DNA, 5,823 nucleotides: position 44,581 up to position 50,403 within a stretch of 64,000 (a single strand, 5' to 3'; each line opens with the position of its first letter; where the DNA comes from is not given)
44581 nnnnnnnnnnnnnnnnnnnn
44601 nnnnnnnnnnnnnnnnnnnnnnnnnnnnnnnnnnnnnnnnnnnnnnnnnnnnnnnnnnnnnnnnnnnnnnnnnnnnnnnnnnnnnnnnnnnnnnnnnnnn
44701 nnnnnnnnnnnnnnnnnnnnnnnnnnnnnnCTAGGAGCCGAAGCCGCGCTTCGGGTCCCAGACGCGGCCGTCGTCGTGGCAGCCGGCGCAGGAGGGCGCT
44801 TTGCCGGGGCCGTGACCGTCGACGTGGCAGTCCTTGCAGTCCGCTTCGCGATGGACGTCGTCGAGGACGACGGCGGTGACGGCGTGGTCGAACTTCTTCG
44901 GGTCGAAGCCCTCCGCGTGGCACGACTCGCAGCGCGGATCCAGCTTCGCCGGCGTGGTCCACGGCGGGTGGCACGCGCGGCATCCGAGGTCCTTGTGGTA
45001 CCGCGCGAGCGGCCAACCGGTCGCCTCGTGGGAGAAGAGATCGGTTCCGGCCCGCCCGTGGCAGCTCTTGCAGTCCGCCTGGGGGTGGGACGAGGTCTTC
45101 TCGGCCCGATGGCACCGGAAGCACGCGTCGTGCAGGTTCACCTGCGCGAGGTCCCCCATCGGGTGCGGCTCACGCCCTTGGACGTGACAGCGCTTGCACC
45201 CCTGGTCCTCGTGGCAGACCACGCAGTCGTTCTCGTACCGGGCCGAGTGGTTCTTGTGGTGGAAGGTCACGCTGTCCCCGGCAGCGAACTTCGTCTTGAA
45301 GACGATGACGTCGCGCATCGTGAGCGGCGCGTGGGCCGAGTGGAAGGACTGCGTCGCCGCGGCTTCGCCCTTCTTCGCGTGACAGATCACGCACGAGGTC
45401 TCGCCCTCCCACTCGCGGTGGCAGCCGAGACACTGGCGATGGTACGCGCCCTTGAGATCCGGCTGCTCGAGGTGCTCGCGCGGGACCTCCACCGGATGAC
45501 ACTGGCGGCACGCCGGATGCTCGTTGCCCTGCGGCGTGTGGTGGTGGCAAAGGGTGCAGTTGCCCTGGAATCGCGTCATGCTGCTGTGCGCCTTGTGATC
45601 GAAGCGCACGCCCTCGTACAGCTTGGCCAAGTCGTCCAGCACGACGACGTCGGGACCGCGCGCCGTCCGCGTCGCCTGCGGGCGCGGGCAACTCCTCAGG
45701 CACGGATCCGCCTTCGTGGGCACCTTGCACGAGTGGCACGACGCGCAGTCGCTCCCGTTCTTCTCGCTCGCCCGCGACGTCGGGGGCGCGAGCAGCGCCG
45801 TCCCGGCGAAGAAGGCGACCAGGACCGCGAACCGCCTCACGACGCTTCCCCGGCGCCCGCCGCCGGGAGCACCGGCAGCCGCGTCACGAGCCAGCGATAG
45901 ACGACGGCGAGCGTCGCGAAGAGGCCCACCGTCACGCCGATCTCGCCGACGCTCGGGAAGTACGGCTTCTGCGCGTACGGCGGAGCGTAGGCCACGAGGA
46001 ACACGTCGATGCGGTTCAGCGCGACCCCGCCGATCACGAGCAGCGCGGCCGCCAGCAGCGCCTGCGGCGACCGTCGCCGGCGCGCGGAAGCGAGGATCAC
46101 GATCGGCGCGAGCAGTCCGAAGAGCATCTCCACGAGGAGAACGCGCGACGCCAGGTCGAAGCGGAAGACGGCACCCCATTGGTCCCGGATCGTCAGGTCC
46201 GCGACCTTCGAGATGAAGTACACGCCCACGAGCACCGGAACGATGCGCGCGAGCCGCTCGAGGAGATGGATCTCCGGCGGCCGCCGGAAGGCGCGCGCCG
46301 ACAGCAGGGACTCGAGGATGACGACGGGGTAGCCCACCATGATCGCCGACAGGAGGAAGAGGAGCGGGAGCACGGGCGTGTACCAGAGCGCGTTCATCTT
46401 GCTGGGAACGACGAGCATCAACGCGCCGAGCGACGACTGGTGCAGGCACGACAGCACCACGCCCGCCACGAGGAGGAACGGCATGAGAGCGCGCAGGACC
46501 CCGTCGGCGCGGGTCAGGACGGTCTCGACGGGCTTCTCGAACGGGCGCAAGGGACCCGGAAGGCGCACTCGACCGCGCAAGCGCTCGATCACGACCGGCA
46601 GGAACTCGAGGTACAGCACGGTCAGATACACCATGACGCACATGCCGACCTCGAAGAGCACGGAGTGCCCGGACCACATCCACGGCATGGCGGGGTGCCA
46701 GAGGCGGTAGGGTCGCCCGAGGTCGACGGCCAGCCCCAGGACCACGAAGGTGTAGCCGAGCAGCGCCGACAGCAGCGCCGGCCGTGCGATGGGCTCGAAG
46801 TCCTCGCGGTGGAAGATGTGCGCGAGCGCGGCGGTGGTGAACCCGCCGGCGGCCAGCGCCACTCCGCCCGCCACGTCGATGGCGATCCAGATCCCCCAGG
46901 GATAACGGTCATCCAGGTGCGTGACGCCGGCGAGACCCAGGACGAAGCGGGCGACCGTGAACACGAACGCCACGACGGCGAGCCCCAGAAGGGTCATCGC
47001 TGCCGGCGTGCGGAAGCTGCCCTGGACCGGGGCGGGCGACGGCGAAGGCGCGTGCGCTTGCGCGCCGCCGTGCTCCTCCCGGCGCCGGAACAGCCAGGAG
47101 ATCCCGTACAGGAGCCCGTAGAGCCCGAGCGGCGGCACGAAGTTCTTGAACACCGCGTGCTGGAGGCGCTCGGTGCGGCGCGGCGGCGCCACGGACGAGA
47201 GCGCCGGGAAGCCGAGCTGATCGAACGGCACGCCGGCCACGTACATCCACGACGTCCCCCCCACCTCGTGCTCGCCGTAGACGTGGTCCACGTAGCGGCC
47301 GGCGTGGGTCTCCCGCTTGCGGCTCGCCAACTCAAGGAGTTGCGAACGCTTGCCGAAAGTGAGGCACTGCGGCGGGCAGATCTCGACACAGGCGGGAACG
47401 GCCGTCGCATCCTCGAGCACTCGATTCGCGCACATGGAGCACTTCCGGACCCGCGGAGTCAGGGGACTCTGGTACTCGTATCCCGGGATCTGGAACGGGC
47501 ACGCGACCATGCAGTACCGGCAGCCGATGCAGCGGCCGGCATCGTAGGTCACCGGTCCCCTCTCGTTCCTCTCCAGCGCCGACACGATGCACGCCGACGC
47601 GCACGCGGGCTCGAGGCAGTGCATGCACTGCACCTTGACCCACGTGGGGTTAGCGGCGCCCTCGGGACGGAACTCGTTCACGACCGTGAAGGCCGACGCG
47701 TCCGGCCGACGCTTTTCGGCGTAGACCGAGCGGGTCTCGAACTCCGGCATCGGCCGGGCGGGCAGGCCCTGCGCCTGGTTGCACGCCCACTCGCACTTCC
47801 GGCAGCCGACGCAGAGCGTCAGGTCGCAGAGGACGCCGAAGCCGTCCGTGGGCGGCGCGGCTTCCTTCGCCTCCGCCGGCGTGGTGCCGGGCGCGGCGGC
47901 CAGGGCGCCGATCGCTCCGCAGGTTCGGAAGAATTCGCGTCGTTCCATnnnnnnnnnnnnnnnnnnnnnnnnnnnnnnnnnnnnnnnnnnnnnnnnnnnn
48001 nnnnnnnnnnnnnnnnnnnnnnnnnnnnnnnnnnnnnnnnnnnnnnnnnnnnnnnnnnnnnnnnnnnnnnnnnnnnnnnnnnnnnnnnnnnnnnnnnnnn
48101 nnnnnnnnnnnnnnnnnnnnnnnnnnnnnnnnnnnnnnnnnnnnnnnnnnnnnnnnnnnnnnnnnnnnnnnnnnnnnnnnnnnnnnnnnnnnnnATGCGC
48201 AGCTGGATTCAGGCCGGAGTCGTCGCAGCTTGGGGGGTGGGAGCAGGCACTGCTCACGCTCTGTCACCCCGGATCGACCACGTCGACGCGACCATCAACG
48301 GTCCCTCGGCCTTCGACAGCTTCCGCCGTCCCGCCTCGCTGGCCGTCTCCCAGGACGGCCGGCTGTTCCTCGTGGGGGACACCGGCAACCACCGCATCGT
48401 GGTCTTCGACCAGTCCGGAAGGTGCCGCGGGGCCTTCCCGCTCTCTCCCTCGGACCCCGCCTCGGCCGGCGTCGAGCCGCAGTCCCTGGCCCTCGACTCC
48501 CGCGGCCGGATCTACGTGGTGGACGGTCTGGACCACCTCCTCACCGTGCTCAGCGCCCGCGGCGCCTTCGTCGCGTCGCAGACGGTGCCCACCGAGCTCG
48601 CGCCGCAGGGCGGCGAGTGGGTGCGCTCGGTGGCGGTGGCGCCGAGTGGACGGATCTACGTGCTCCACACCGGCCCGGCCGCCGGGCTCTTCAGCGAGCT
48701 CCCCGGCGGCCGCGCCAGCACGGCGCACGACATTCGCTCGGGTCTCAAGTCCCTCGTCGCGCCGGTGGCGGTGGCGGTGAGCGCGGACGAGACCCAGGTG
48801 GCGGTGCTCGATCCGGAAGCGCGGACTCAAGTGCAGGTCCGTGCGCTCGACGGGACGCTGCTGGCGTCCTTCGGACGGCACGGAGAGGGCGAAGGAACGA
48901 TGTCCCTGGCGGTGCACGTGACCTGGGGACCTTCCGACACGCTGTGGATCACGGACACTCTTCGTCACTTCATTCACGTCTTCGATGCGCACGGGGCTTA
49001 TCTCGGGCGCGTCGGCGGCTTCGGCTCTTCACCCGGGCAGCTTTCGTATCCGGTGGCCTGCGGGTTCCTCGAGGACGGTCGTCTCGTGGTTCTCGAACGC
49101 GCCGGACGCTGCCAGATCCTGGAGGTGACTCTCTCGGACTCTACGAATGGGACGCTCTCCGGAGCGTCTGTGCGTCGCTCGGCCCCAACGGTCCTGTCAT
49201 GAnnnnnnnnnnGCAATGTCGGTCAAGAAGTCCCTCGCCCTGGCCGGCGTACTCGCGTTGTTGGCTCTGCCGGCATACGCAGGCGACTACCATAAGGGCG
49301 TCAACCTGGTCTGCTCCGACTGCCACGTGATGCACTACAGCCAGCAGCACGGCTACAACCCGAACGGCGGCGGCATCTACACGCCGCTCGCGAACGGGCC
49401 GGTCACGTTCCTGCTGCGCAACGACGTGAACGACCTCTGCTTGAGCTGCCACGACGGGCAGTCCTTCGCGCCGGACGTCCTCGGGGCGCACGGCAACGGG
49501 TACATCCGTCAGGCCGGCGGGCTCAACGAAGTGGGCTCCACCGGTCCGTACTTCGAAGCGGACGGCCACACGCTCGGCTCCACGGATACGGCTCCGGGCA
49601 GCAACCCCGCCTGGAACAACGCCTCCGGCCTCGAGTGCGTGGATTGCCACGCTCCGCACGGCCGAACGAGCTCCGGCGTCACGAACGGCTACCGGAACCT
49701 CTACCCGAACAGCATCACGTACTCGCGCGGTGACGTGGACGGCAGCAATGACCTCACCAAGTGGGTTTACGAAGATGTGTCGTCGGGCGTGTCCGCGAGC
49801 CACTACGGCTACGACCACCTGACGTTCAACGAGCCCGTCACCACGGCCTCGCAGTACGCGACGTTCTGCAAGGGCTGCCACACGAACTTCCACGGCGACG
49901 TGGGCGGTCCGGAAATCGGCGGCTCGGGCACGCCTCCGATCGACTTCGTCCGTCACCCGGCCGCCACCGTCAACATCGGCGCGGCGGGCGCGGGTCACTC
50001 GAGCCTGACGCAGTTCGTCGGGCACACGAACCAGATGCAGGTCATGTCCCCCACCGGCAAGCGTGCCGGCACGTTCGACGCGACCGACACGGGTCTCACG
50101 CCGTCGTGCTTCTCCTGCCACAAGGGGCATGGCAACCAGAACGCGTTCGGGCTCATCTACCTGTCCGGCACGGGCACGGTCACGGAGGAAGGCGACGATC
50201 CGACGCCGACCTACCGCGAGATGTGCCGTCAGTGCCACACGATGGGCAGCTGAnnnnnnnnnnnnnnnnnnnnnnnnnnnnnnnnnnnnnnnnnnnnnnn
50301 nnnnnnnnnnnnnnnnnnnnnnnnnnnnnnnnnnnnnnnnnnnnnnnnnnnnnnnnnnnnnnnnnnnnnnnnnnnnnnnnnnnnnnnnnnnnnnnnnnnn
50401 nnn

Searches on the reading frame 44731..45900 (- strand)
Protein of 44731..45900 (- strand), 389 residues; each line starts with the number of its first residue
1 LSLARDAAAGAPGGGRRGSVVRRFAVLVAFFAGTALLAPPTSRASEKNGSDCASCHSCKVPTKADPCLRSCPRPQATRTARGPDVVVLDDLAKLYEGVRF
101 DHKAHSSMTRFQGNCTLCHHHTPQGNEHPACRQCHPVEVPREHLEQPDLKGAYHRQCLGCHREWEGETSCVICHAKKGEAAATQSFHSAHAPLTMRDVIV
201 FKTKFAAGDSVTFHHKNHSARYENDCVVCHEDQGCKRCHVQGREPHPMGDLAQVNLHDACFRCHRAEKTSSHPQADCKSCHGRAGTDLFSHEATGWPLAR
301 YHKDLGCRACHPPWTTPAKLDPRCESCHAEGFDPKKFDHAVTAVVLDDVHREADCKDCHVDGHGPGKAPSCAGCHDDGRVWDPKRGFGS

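Call 35: search_protein_families(library=pfam, proteins=[window:44731-45900:-], max_evalue=1)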
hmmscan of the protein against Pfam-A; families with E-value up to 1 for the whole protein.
window:44731-45900:- (389 aa): 4 families
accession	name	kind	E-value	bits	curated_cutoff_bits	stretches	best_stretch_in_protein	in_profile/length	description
PF02085.21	Cytochrom_CIII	-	1.7e-15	57.6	22.9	4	95-174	18-101/101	Class III cytochrome C family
PF14522.11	Cytochrome_C7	-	2.1e-08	34.3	24.8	3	322-376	14-67/67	Cytochrome c7 and related cytochrome c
PF14537.11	Cytochrom_c3_2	-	0.00029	21.7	25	2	302-376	4-79/79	Cytochrome c3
PF12669.12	FeoB_associated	-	0.65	10.7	27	1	39-58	17-43/44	FeoB-associated Cys-rich membrane protein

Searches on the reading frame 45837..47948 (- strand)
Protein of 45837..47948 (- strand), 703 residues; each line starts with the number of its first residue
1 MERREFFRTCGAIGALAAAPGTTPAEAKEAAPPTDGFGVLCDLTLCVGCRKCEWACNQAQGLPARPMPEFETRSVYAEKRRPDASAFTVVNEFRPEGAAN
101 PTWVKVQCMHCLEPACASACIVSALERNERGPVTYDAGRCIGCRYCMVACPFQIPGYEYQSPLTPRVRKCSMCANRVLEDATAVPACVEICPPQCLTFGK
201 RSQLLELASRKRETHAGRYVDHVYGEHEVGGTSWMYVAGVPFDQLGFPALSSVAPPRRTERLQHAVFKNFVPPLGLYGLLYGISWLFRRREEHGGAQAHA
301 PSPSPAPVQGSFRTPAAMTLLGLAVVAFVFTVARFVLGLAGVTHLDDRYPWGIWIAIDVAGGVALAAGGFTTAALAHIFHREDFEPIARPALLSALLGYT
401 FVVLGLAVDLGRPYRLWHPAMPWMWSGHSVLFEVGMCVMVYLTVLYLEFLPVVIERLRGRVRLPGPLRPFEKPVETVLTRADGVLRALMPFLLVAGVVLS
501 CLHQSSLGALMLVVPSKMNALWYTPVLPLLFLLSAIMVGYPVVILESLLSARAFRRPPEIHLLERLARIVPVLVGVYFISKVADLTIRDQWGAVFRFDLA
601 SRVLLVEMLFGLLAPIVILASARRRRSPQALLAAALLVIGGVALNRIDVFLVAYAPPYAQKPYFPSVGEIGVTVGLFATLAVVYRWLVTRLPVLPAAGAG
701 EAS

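Call 35: search_protein_families(library=pfam, proteins=[window:45837-47948:-], max_evalue=1)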
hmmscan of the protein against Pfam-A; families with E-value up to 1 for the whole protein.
window:45837-47948:- (703 aa): 10 families
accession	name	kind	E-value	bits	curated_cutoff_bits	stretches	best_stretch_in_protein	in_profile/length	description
PF03916.19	NrfD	-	9.6e-21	75.2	25.8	1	343-651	3-306/313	Polysulphide reductase, NrfD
PF13247.11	Fer4_11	-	1.2e-15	57.9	26.2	1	106-201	8-100/100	4Fe-4S dicluster domain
PF12838.12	Fer4_7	-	3e-08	34.5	27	2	107-154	1-52/52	4Fe-4S dicluster domain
PF12837.12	Fer4_6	-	2.7e-06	27.5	25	2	133-154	2-23/24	4Fe-4S binding domain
PF12797.12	Fer4_2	-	1.5e-05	25.1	24.5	2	132-152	2-22/22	4Fe-4S binding domain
PF13187.11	Fer4_9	-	2.4e-05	24.7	27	2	139-195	1-51/52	4Fe-4S dicluster domain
PF13237.11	Fer4_10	-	2.8e-05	24.4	25.5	1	134-192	3-53/53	4Fe-4S dicluster domain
PF00037.32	Fer4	-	6.3e-05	23.1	21.1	2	133-153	1-21/24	4Fe-4S binding domain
PF13183.11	Fer4_8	-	0.11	13.5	27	1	138-192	3-65/68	4Fe-4S dicluster domain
PF14697.11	Fer4_21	-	0.38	11.4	35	1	107-152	7-53/59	4Fe-4S dicluster domain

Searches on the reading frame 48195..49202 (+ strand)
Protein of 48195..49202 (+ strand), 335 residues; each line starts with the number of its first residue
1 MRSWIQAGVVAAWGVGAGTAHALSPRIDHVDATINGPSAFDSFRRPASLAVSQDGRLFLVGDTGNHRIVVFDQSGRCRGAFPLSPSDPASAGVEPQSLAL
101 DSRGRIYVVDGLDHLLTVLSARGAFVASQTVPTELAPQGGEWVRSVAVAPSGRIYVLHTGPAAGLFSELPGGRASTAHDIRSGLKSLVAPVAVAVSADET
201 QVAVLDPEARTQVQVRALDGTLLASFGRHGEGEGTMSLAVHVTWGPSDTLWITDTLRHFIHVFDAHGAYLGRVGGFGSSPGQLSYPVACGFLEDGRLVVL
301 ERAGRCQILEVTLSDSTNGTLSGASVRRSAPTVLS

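Call 77: search_protein_families(library=ncbifam, proteins=[window:48195-49202:+], max_evalue=1e-10)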
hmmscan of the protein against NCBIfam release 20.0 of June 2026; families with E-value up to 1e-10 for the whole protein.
window:48195-49202:+ (335 aa): 1 family
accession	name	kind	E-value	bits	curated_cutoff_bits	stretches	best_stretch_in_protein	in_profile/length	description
NF035926.1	scyF_NHL_VPEP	equivalog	5.3e-15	55.4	350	0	187-276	198-286/376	scytonemin biosynthesis PEP-CTERM protein ScyF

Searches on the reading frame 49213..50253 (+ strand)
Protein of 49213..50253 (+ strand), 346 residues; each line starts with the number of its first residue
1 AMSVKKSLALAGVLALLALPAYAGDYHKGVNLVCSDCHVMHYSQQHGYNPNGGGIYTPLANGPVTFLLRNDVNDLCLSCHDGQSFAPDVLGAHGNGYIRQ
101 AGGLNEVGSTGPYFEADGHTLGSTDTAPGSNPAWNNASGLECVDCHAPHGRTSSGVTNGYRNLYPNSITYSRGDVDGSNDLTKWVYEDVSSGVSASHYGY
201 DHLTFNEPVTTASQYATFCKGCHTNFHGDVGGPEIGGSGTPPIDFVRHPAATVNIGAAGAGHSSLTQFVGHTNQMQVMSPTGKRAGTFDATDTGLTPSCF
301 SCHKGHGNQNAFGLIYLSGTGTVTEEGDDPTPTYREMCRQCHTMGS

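Call 8: search_protein_families(library=pfam, proteins=[window:49213-50253:+], max_evalue=0.01)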
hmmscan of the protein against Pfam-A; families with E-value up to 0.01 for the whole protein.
window:49213-50253:+ (346 aa): 5 families
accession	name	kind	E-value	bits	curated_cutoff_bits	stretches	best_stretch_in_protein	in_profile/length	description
PF09699.15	Paired_CXXCH_1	-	6.7e-14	51.7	20.6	2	63-83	19-39/41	Doubled CXXCH motif (Paired_CXXCH_1)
PF14522.11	Cytochrome_C7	-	8.2e-08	32.4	24.8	0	286-343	43-67/67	Cytochrome c7 and related cytochrome c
PF13442.11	Cytochrome_CBB3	-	2.6e-07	31.3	27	0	212-247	7-39/68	Cytochrome C oxidase, cbb3-type, subunit III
PF22113.1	Mtrc-MtrF_II-IV_dom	-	0.00015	21.7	30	1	292-345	116-166/176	Outer membrane cytochrome MtrC/MtrF-like, domains II/IV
PF03264.19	Cytochrom_NNT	-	0.0035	17.5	24.1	0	27-42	61-76/174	NapC/NirT cytochrome c family, N-terminal region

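Call 9: search_protein_families(library=ncbifam, proteins=[window:49213-50253:+], max_evalue=0.01)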
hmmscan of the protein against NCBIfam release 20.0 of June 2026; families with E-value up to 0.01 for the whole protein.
window:49213-50253:+ (346 aa): 5 families
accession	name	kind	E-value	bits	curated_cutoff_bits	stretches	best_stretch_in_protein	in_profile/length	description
TIGR01905.1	paired_CXXCH_1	subfamily_domain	2.8e-10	39.9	25.2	1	63-82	19-38/41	doubled CXXCH domain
TIGR03508.1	decahem_SO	subfamily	7e-07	29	192.2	0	139-228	143-225/258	DmsE family decaheme c-type cytochrome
NF041028.1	decahem_GSU2203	exception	8.8e-06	25.1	325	1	22-82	116-157/317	GSU2203 family decaheme c-type cytochrome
TIGR03507.1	decahem_SO1788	subfamily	0.00087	17.9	209.3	0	138-345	509-663/672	OmcA/MtrC family decaheme c-type cytochrome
TIGR03153.1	cytochr_NrfH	equivalog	0.0022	18.1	134.2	0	138-225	51-135/138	cytochrome c nitrite reductase small subunit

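Call 78: search_solved_structures(query=window:49213-50250:+, max_evalue=1)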
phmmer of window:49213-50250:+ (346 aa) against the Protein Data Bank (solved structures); distinct sequences matched with E-value up to 1: 1.
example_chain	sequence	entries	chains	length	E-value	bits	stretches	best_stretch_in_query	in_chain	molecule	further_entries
6b7l_A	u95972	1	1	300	0.16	14.4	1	191-268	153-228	immune modulator A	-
